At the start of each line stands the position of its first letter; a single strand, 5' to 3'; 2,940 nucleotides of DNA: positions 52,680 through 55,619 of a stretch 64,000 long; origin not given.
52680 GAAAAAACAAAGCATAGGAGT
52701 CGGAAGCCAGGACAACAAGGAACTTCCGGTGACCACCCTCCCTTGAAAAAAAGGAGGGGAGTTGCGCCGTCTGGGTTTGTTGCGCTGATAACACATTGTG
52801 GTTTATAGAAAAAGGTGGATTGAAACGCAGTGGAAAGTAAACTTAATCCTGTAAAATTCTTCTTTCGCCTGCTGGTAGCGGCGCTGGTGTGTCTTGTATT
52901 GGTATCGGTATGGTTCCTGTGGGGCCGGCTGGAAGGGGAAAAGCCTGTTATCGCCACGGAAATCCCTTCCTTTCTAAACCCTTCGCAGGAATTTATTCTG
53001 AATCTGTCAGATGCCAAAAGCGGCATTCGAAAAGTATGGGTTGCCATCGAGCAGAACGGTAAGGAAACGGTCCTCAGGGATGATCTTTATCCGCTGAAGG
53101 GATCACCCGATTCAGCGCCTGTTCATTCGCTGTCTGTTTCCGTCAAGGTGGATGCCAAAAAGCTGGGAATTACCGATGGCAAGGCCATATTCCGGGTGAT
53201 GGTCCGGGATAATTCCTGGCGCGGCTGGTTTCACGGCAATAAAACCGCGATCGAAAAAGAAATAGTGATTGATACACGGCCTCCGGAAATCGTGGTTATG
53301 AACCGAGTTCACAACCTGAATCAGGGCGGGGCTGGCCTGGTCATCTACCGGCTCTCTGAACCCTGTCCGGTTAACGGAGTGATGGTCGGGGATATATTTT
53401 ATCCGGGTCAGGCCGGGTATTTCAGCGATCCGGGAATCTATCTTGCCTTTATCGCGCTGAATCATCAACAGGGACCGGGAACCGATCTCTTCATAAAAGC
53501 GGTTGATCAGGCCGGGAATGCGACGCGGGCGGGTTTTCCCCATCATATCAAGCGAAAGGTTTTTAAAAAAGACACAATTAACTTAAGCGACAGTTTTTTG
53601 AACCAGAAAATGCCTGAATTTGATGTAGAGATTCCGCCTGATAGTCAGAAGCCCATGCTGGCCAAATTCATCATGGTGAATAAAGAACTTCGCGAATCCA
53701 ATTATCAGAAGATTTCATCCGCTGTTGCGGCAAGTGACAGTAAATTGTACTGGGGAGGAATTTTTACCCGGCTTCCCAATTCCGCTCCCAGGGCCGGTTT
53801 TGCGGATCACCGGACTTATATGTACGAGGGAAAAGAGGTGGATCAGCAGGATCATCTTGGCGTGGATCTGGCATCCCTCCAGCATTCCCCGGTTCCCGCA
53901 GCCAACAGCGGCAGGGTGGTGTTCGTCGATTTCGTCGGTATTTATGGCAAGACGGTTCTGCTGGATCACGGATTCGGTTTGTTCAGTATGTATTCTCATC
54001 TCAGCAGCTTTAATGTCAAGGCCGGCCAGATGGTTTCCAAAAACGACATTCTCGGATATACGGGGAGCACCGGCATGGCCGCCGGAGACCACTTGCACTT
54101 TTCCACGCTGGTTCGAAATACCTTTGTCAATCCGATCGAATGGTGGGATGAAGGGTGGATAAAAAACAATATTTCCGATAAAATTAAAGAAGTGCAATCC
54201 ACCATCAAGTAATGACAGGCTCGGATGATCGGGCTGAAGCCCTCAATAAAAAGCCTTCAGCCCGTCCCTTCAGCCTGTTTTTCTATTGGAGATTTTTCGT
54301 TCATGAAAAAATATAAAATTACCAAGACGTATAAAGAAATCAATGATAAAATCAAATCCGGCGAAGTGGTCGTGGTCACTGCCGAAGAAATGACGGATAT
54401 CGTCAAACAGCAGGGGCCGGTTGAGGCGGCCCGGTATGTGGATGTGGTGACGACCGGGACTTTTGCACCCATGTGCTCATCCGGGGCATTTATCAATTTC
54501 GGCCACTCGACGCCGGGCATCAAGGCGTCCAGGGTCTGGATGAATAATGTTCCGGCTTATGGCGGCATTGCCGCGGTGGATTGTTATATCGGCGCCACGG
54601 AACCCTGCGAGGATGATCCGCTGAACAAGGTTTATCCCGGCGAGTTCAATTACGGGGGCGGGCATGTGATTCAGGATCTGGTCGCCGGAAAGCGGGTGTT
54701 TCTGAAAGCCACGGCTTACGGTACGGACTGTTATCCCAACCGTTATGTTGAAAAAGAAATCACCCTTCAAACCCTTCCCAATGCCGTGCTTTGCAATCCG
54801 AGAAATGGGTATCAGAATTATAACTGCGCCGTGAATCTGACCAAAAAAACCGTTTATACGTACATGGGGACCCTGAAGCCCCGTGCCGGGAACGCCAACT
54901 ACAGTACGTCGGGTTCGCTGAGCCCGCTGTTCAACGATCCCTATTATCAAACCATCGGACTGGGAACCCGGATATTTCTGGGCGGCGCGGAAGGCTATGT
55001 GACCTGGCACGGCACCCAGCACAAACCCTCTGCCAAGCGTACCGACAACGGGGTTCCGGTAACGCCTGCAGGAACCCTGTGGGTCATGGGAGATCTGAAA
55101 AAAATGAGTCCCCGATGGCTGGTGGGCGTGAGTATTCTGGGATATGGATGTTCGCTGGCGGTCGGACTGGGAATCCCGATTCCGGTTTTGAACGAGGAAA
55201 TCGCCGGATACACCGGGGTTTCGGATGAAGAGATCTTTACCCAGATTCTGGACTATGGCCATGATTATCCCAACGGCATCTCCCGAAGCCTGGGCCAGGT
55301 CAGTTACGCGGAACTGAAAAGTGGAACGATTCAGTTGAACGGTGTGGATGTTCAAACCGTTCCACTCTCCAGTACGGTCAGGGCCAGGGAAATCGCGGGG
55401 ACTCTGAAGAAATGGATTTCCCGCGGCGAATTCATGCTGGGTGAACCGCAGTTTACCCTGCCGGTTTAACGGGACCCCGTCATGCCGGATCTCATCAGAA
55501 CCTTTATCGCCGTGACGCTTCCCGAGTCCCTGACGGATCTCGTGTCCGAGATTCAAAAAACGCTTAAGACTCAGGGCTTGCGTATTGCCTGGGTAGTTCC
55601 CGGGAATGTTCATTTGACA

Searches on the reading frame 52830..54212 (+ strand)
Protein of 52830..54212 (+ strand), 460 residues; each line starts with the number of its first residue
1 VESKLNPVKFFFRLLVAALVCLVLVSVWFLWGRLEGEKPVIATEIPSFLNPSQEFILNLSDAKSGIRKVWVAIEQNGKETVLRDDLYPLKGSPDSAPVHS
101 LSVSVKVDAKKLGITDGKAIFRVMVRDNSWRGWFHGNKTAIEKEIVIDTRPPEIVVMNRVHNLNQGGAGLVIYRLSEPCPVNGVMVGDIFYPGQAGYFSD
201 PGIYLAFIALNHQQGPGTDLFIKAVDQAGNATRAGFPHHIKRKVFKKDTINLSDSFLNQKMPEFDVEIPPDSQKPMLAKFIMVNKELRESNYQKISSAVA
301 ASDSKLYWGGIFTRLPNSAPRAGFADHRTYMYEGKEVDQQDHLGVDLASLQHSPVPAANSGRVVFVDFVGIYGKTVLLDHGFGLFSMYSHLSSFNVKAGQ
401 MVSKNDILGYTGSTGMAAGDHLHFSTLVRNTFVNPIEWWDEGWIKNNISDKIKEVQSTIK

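Call 23: search_protein_families(library=pfam, proteins=[window:52830-54212:+], max_evalue=0.00001)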
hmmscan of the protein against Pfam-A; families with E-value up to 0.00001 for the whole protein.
window:52830-54212:+ (460 aa): 1 family
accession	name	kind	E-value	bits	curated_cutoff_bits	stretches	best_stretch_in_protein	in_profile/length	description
PF01551.29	Peptidase_M23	-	1.2e-25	90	28.7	1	341-435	2-96/96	Peptidase family M23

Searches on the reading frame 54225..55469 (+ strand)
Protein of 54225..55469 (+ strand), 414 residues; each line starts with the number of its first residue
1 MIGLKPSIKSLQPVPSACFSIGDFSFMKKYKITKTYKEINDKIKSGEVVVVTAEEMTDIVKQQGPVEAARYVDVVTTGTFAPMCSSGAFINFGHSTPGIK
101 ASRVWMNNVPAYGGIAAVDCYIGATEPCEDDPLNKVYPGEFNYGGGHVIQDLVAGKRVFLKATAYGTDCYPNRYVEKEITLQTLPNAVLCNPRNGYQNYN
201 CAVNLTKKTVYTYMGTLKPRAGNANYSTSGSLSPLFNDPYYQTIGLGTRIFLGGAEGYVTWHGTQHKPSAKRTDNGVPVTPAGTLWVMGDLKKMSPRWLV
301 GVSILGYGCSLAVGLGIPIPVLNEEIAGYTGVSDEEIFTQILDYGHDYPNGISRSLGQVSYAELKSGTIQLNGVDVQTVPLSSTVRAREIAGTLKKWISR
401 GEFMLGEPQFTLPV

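Call 23: search_protein_families(library=pfam, proteins=[window:54225-55469:+], max_evalue=0.00001)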
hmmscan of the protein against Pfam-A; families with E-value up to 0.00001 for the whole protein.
window:54225-55469:+ (414 aa): 1 family
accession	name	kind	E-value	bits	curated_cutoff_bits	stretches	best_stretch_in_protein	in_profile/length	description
PF01837.22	HcyBio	-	2.7e-159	530.1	26.2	1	48-405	1-349/349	Homocysteine biosynthesis enzyme, sulfur-incorporation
